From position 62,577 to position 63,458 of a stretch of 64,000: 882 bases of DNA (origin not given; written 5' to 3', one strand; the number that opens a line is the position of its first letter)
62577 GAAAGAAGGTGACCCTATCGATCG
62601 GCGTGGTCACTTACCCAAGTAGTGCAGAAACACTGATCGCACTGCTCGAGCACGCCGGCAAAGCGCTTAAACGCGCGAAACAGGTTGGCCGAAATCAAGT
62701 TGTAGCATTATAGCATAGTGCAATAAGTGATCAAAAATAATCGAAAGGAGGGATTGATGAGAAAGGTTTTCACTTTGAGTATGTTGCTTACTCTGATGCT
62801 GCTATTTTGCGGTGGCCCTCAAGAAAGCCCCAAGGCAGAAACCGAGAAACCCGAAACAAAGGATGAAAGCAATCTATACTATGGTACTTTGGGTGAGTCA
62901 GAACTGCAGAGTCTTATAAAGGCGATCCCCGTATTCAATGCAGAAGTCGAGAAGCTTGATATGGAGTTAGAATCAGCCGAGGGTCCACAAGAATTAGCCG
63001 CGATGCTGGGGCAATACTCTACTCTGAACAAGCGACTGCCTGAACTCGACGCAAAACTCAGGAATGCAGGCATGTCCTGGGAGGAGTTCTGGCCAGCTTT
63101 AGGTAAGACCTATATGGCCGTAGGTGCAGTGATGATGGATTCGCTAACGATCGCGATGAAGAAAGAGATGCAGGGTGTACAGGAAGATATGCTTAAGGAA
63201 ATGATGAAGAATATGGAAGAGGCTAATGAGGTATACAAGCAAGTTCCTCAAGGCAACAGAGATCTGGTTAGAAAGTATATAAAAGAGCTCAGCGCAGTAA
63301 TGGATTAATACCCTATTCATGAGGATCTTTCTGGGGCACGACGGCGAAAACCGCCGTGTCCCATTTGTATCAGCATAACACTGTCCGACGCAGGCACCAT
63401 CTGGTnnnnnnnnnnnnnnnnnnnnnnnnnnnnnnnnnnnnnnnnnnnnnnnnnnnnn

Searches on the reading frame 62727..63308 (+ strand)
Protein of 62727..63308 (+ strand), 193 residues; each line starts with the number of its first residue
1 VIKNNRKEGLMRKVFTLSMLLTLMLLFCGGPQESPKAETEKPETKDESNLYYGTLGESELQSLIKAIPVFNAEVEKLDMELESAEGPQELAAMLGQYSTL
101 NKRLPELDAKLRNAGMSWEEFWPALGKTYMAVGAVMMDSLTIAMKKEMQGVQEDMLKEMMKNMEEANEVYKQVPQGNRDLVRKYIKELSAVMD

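Call 4: search_protein_families(library=pfam, proteins=[window:62727-63308:+], max_evalue=0.01)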
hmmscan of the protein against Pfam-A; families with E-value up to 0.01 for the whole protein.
window:62727-63308:+ (193 aa): 1 family
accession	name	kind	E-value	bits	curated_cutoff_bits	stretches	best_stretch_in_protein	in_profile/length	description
PF19011.5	DUF5740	-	0.0025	18.6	26.5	1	138-191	4-57/94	Family of unknown function (DUF5740)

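Call 10: find_encoding_contigs(protein=window:62757-63308:+, flank=10000, max_places=3)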
Protein window:62757-63308:+ (183 aa): 2 contigs read that carry it; 1 place shown.
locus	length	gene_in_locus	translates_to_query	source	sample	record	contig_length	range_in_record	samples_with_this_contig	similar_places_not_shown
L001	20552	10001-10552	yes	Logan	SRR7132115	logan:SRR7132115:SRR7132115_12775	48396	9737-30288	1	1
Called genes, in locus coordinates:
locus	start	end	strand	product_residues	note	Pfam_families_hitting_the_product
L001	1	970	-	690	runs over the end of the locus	PF00515:TPR_1 (weak), PF07719:TPR_2 (weak), PF13414:TPR_11 (weak), PF13432:TPR_16 (weak), PF00515:TPR_1, PF07719:TPR_2 (weak), PF13424:TPR_12, PF00515:TPR_1 (weak), +9 more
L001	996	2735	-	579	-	PF13860:FlgD_ig (weak), PF18962:Por_Secre_tail (faint)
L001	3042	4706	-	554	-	PF18962:Por_Secre_tail (weak)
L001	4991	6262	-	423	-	PF06245:DUF1015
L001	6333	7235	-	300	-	PF00389:2-Hacid_dh, PF02826:2-Hacid_dh_C, PF03446:NAD_binding_2 (weak)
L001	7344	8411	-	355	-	PF00266:Aminotran_5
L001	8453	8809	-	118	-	PF01894:YjbQ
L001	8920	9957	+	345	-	PF00990:GGDEF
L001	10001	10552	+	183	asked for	-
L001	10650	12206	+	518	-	PF01040:UbiA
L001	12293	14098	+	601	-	PF01839:FG-GAP (faint), PF13517:FG-GAP_3 (weak), PF13860:FlgD_ig (faint)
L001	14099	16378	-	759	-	PF13491:FtsK_4TM, PF17854:FtsK_alpha, PF01580:FtsK_SpoIIIE, PF09397:FtsK_gamma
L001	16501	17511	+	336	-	PF04015:DUF362, PF12797:Fer4_2 (faint), PF12838:Fer4_7 (faint), PF13237:Fer4_10 (weak), PF14697:Fer4_21, PF13187:Fer4_9 (weak), PF00037:Fer4 (weak), PF12837:Fer4_6 (weak), +1 more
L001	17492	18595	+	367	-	PF01590:GAF, PF13185:GAF_2, PF13492:GAF_3, PF13487:HD_5, PF01966:HD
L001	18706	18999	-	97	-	PF01872:RibD_C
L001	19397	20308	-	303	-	PF03851:UvdE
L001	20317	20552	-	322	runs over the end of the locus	PF04463:2-thiour_desulf, PF08349:DUF1722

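Call 17: find_homologous_proteins(query=L001:10650-11384:+, max_evalue=0.001)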
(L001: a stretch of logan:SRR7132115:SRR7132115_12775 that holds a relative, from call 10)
Query L001:10650-11384:+ (245 aa): 2 proteins with E <= 0.001 among 1764 candidates.
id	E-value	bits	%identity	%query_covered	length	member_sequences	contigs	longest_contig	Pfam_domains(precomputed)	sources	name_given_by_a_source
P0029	3.2e-64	235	49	98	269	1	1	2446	-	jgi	jgi:hypothetical protein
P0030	3.8e-28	117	65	38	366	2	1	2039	PF01040.24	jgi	jgi:4-hydroxybenzoate polyprenyltransferase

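Call 29: search_protein_families(library=pfam, proteins=[L001:10650-12203:+], max_evalue=1)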
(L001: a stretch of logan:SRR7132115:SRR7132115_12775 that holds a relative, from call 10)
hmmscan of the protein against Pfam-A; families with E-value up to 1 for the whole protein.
L001:10650-12203:+ (518 aa): 1 family
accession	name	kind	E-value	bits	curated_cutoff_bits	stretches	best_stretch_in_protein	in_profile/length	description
PF01040.23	UbiA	-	1.1e-19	71.1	34.2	1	272-488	14-230/250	UbiA prenyltransferase family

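Call 87: search_protein_families(library=ncbifam, proteins=[L001:12293-14098:+, window:62757-63308:+], max_evalue=0.0001)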
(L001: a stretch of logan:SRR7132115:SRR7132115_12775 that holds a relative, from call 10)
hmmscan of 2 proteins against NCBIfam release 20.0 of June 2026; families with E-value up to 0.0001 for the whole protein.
L001:12293-14098:+ (601 aa): 3 families
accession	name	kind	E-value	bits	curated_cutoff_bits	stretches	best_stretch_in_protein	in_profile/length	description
NF047539.1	XAC2610_fam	domain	7.9e-06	26.3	35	0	211-232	2-23/89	XAC2610-related protein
NF005176.1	PRK06655.1-1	equivalog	3.9e-05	23.7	230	0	523-589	84-150/197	flagellar hook assembly protein FlgD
TIGR04183.1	Por_Secre_tail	domain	7e-05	22.7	23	0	526-599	8-71/72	T9SS type A sorting domain-containing protein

window:62757-63308:+ (183 aa): 0 families
